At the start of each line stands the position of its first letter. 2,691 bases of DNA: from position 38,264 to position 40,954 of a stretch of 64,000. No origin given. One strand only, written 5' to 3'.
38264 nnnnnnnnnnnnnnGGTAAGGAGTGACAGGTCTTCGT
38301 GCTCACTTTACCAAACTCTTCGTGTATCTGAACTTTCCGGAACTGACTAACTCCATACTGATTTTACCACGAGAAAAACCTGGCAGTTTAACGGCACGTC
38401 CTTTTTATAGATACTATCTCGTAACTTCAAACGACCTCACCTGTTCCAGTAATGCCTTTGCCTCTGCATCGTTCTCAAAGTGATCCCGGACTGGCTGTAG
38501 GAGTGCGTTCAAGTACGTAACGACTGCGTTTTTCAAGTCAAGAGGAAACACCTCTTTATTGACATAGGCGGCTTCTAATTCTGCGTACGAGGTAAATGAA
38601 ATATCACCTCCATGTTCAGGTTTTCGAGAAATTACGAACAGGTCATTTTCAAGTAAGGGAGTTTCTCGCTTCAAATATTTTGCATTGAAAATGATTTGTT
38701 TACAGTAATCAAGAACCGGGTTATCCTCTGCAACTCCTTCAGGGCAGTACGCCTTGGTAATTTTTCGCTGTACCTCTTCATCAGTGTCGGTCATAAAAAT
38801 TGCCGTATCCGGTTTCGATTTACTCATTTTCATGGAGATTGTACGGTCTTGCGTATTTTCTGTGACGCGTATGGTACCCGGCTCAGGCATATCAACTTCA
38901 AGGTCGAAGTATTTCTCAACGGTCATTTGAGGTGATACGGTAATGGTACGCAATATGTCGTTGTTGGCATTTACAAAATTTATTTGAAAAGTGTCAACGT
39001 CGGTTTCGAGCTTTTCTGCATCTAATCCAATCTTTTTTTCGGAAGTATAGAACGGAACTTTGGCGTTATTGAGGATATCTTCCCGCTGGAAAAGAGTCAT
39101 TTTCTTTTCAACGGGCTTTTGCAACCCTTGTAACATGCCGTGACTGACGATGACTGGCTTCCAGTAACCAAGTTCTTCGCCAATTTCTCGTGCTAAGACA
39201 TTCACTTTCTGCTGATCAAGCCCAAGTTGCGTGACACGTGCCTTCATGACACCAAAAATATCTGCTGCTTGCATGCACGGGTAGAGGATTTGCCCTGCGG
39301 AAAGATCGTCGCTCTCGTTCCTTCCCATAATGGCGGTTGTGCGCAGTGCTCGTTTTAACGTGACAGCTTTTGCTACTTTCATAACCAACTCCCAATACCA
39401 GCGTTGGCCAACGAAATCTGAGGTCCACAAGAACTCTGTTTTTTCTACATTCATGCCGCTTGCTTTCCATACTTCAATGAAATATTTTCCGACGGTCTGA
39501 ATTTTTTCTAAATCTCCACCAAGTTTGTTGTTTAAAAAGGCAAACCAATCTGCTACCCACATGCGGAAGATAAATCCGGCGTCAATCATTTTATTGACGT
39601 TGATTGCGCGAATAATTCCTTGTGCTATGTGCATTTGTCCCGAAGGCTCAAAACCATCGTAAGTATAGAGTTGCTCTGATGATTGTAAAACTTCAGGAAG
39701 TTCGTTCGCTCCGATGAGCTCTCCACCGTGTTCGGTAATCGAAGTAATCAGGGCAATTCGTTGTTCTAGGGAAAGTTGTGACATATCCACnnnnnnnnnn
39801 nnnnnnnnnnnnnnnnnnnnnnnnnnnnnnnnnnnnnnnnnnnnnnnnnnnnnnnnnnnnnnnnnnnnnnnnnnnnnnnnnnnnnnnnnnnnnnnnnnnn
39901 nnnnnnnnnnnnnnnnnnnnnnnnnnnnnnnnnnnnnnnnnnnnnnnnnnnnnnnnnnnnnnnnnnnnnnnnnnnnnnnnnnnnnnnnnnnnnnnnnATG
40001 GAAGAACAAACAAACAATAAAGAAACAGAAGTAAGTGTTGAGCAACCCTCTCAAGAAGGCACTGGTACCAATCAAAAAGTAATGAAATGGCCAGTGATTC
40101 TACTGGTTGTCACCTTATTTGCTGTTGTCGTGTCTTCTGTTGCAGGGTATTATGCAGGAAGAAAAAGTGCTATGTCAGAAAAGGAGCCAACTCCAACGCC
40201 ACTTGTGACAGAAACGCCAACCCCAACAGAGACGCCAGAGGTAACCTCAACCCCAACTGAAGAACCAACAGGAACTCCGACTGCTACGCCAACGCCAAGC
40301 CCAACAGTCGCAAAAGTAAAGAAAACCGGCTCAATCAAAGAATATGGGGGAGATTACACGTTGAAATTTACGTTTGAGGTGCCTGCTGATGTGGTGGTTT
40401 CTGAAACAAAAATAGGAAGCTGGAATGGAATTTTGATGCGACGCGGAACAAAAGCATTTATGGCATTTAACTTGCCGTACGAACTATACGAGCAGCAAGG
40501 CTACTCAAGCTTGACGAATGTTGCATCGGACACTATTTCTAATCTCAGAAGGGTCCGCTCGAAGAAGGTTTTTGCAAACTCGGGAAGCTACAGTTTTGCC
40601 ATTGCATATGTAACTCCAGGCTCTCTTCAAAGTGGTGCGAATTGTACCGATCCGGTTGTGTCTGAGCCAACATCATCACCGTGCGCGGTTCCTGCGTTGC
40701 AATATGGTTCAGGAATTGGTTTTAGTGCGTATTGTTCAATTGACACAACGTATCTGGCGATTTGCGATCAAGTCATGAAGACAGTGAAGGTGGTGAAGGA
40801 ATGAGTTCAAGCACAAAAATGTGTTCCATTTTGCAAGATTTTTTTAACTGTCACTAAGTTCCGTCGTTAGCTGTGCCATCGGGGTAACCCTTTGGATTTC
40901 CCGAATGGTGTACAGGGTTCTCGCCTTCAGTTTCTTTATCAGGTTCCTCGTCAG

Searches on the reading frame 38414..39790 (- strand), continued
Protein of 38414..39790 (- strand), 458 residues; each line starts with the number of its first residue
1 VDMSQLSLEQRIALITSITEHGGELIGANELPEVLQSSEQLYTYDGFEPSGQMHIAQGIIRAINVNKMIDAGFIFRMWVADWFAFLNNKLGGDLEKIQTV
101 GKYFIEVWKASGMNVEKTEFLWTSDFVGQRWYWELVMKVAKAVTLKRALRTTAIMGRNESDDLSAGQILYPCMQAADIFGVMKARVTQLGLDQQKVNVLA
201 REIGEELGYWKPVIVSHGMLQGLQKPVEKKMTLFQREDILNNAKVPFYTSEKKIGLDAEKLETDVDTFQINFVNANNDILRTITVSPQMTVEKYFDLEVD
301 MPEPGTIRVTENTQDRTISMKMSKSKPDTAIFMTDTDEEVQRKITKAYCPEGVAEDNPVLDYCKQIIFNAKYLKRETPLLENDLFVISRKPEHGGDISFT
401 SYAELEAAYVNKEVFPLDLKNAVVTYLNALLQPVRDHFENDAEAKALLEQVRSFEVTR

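Call 31: find_encoding_contigs(protein=P0007, flank=1500, max_places=2)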
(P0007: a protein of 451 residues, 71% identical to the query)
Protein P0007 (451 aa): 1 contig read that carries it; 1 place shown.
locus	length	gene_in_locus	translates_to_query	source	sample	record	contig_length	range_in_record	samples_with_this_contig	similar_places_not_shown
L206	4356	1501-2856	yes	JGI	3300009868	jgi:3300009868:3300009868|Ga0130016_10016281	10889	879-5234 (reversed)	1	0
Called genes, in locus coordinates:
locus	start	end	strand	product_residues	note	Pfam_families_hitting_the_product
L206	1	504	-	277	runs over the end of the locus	-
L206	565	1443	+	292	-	-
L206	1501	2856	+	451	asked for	PF00579:tRNA-synt_1b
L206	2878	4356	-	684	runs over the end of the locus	PF00270:DEAD (faint), PF04851:ResIII, PF17757:UvrB_inter, PF27431:UvrB_3rd, PF00271:Helicase_C, PF12344:UvrB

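Call 32: find_encoding_contigs(protein=P0008, flank=1500, max_places=2)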
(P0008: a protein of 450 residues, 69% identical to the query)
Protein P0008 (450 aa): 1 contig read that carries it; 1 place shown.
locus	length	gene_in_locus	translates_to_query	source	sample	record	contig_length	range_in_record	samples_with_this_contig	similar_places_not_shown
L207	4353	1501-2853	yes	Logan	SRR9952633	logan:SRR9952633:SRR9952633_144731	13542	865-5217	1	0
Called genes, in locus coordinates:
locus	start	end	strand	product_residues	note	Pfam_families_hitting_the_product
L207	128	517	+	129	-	PF00903:Glyoxalase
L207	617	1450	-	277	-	-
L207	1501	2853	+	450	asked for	PF00579:tRNA-synt_1b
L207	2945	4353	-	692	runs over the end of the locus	PF00270:DEAD (weak), PF04851:ResIII, PF17757:UvrB_inter, PF27431:UvrB_3rd, PF00271:Helicase_C, PF12344:UvrB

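Call 33: find_encoding_contigs(protein=P0010, flank=1500, max_places=2)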
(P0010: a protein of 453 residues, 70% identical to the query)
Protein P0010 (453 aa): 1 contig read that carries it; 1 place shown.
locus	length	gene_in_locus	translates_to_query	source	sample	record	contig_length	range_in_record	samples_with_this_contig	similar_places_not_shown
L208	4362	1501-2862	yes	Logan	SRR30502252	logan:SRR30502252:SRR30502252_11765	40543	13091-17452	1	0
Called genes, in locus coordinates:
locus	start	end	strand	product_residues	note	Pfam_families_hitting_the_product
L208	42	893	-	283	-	-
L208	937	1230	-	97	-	-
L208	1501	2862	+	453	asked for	PF00579:tRNA-synt_1b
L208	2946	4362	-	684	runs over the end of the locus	PF00270:DEAD (faint), PF04851:ResIII, PF17757:UvrB_inter, PF27431:UvrB_3rd, PF00271:Helicase_C, PF12344:UvrB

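Call 34: find_encoding_contigs(protein=P0011, flank=1500, max_places=2)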
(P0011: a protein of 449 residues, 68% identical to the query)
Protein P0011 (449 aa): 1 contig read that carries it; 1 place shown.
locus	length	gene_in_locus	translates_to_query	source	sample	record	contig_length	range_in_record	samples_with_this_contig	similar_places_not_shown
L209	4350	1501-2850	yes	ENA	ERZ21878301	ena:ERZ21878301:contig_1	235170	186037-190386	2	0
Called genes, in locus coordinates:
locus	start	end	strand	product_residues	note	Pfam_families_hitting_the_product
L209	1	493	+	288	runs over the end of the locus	PF00535:Glycos_transf_2, PF13641:Glyco_tranf_2_3 (weak)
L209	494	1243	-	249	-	-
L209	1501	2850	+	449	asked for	PF00579:tRNA-synt_1b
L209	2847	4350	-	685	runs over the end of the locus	PF00270:DEAD (faint), PF04851:ResIII, PF17757:UvrB_inter, PF27431:UvrB_3rd, PF00271:Helicase_C, PF12344:UvrB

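Call 36: find_encoding_contigs(protein=P0014, flank=1500, max_places=1)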
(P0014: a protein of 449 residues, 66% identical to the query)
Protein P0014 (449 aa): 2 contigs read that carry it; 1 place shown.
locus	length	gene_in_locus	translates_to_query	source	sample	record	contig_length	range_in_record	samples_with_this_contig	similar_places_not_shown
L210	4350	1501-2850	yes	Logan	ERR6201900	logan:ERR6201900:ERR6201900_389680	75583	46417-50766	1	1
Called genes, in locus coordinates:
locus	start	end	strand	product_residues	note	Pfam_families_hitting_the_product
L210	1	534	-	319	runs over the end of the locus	PF01699:Na_Ca_ex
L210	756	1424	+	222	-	PF02153:PDH_N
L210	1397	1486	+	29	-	-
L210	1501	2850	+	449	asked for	PF00579:tRNA-synt_1b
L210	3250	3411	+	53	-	PF04545:Sigma70_r4, PF08281:Sigma70_r4_2 (weak)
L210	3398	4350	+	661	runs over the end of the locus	-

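Call 37: find_encoding_contigs(protein=P0017, flank=1500, max_places=1)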
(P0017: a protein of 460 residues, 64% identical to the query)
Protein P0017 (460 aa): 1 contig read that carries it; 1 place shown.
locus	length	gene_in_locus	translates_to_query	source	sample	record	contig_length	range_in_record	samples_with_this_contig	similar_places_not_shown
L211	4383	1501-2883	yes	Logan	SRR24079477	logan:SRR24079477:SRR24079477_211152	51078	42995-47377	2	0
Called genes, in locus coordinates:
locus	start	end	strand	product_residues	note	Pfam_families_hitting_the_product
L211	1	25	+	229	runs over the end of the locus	PF10646:Germane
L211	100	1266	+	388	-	-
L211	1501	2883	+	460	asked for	PF00579:tRNA-synt_1b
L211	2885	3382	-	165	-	-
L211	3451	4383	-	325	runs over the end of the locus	PF00005:ABC_tran, PF13304:AAA_21 (weak)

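Call 38: find_encoding_contigs(protein=P0019, flank=1500, max_places=1)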
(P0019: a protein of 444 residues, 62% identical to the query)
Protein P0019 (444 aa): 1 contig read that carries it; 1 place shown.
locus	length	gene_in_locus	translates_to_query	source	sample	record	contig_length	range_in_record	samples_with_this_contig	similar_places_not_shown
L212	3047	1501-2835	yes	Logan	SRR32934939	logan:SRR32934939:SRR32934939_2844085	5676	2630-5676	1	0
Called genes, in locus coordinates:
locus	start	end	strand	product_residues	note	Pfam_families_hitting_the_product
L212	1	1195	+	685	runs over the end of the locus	PF00270:DEAD (weak), PF04851:ResIII, PF17757:UvrB_inter, PF27431:UvrB_3rd, PF00271:Helicase_C, PF12344:UvrB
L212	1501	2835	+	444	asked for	PF00579:tRNA-synt_1b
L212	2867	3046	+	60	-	?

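Call 66: search_solved_structures(query=window:38414-39784:-, max_evalue=1e-10)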
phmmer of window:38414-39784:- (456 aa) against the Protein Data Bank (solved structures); distinct sequences matched with E-value up to 1e-10: 48.
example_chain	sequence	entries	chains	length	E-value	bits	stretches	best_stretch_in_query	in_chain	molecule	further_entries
8zmi_A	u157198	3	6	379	2.7e-97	329.7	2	3-227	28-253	tyrosine--tRNA ligase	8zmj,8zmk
7sc6_A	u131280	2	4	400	3.4e-97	329.3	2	3-227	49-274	Tyrosine--tRNA ligase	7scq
3vgj_A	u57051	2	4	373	5.7e-96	325.3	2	12-226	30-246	Tyrosyl-tRNA synthetase, putative | tyrosine--tRNA ligase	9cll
7ror_A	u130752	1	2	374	5.7e-96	325.3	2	12-226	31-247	Tyrosine--tRNA ligase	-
7ros_A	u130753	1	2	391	7.1e-96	325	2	12-226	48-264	Tyrosine--tRNA ligase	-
7rot_A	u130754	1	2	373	2.6e-95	323.1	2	12-226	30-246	Tyrosine--tRNA ligase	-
3p0h_A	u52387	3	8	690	9.2e-87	294.9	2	6-223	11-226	Tyrosyl-tRNA synthetase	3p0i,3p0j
5usf_A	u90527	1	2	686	1.3e-86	294.4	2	6-223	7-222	Tyrosyl-tRNA synthetase, putative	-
2j5b_A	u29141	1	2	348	5.2e-68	233.1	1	7-227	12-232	TYROSYL-TRNA SYNTHETASE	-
2cya_A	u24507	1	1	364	5.5e-63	216.6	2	16-239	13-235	Tyrosyl-tRNA synthetase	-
2cyc_A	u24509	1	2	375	2.8e-61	211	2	6-225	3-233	tyrosyl-tRNA synthetase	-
7fg6_A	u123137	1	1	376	4.8e-52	180.5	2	5-229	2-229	Tyrosine--tRNA ligase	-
2cyb_A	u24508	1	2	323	1e-44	156.4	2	15-222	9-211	Tyrosyl-tRNA synthetase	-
1j1u_A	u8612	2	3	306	4e-42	147.8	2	18-202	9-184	Tyrosyl-tRNA synthetase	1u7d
3d6u_A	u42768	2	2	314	7.1e-41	143.7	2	18-202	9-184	Tyrosyl-tRNA synthetase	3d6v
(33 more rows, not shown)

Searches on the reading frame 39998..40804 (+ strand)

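Call 5: search_protein_families(library=ncbifam, proteins=[window:39998-40804:+], max_evalue=0.01)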
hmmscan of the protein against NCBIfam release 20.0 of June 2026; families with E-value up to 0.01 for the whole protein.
window:39998-40804:+ (268 aa): 4 families
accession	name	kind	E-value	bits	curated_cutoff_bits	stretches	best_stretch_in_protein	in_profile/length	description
NF033845.1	MSCRAMM_ClfB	exception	0.00053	18.1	999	1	49-105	531-587/871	MSCRAMM family adhesin clumping factor ClfB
NF037973.1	metallo_SslE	exception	0.00098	16.6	3000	1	57-109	43-95/1519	lipoprotein metalloprotease SslE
NF038218.1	IcmG_DotF_IVB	equivalog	0.0022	17.7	200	1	3-97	22-116/266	type IVB secretion system protein IcmG/DotF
NF052345.1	S_layer_anammox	exception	0.0033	14.8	1400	1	62-108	1270-1316/1596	Kustd1514 family S-layer glycoprotein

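Call 6: search_protein_families(library=pfam, proteins=[window:39998-40804:+], max_evalue=0.01)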
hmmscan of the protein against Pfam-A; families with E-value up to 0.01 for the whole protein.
window:39998-40804:+ (268 aa): 1 family
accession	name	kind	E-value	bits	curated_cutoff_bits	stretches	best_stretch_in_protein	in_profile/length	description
PF21827.1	New_glue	-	0.0044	17.2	31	1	29-109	1-72/94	New glue protein family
